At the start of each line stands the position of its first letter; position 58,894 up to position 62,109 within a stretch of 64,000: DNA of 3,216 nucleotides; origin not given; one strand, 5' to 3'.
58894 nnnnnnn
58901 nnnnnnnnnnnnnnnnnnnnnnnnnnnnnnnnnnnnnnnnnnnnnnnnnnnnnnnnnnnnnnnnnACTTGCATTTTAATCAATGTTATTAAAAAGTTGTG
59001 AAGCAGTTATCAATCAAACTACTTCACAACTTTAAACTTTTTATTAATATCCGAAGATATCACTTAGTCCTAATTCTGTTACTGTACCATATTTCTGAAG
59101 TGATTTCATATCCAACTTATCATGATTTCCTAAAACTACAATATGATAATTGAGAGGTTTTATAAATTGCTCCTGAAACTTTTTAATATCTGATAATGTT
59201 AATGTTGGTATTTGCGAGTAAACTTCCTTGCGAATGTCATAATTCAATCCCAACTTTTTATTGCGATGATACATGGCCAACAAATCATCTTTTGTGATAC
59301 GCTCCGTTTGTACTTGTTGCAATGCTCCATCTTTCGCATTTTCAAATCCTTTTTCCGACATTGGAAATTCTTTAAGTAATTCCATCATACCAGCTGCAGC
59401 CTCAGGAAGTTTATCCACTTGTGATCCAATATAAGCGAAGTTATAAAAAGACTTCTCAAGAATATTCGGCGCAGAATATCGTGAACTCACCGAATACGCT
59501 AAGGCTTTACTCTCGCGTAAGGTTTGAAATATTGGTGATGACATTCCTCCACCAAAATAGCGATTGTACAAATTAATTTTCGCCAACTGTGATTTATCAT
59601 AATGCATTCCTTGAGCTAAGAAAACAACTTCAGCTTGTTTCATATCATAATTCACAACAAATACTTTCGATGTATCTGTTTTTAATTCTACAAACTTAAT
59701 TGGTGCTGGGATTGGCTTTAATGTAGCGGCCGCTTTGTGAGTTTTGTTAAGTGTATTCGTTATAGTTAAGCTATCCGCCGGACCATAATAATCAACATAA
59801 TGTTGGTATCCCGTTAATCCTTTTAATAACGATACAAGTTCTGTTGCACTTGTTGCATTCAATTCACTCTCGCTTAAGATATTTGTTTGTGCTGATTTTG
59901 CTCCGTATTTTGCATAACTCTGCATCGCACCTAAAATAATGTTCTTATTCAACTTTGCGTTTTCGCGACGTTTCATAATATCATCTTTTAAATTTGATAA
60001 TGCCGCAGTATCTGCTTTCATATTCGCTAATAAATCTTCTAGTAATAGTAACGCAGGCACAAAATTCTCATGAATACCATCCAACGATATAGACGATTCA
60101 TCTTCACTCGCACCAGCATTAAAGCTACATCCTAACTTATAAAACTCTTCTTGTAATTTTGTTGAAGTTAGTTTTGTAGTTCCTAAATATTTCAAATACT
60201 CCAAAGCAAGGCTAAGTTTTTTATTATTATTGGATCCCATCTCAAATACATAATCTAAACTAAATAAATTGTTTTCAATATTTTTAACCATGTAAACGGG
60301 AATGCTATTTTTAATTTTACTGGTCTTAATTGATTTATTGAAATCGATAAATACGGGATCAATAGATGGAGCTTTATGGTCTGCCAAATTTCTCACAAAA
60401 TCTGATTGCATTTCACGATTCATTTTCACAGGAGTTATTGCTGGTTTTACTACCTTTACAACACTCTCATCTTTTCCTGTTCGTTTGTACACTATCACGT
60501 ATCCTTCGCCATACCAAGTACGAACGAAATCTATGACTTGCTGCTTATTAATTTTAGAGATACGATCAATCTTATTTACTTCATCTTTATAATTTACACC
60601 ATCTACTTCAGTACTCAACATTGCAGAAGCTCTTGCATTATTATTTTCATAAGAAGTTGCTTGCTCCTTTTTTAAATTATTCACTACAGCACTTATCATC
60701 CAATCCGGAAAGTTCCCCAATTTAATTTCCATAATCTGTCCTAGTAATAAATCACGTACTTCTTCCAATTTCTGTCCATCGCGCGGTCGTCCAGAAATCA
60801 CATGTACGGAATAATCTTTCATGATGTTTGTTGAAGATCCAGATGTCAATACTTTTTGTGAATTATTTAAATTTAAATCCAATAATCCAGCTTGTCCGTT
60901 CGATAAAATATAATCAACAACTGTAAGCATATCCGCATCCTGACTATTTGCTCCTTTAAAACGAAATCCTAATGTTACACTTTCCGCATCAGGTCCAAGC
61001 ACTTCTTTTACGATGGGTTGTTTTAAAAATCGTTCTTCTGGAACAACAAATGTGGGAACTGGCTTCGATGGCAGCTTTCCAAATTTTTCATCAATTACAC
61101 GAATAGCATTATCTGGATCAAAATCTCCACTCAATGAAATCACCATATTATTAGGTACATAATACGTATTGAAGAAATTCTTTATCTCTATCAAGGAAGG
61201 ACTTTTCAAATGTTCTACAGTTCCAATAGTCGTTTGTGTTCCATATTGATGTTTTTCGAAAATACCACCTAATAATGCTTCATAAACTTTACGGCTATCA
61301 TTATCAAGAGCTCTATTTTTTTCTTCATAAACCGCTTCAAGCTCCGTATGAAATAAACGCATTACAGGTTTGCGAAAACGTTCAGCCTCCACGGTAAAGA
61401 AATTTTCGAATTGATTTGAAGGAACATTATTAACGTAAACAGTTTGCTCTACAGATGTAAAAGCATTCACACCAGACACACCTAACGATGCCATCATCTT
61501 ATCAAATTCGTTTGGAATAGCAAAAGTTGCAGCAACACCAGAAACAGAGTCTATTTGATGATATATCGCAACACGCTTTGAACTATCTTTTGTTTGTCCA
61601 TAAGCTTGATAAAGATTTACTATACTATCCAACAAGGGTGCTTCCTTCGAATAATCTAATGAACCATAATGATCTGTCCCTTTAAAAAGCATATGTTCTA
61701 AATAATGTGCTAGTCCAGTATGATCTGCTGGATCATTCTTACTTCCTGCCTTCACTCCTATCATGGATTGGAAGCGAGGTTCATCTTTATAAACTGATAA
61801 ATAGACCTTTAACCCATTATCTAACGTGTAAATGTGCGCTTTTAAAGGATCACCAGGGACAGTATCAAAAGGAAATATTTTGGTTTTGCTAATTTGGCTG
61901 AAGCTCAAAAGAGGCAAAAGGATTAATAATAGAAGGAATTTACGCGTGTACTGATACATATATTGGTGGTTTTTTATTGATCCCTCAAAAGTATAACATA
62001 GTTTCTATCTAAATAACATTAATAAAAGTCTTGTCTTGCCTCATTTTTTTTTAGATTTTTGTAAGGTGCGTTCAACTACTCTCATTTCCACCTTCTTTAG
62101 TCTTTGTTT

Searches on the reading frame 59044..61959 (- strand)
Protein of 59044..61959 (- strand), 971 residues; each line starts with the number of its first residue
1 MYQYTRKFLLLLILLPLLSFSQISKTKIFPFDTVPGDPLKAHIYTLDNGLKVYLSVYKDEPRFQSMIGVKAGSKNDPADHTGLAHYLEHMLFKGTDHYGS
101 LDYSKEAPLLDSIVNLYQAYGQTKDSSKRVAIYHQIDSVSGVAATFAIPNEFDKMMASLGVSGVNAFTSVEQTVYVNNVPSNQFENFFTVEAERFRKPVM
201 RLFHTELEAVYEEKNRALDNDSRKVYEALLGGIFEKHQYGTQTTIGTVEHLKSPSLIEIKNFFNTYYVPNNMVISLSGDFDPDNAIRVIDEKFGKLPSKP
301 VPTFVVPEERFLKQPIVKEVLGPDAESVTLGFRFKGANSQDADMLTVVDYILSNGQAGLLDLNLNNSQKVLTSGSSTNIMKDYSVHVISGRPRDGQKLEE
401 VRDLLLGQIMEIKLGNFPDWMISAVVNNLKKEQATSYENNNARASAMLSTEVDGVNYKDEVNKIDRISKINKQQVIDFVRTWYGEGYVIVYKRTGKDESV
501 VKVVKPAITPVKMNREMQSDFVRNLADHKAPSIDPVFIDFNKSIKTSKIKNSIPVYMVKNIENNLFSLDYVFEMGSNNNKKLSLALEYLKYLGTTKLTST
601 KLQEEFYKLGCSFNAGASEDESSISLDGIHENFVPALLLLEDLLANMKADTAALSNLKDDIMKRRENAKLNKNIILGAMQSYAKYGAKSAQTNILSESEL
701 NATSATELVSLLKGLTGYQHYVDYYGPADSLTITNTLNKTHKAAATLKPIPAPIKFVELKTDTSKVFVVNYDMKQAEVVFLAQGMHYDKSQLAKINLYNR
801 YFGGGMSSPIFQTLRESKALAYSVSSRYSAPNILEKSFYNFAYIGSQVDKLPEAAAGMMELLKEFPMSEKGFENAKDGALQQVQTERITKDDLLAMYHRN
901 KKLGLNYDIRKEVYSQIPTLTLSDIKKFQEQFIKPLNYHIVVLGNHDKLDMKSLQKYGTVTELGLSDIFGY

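Call 32: search_protein_families(library=pfam, proteins=[window:59044-61959:-], max_evalue=0.00001)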
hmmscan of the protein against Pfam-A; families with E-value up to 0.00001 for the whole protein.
window:59044-61959:- (971 aa): 2 families
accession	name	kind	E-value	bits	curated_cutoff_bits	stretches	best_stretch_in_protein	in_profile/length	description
PF05193.26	Peptidase_M16_C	-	6.9e-42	143.8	23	2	258-429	6-181/181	Peptidase M16 inactive domain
PF00675.25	Peptidase_M16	-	8e-22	78.2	22.3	1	66-114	16-64/149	Insulinase (Peptidase family M16)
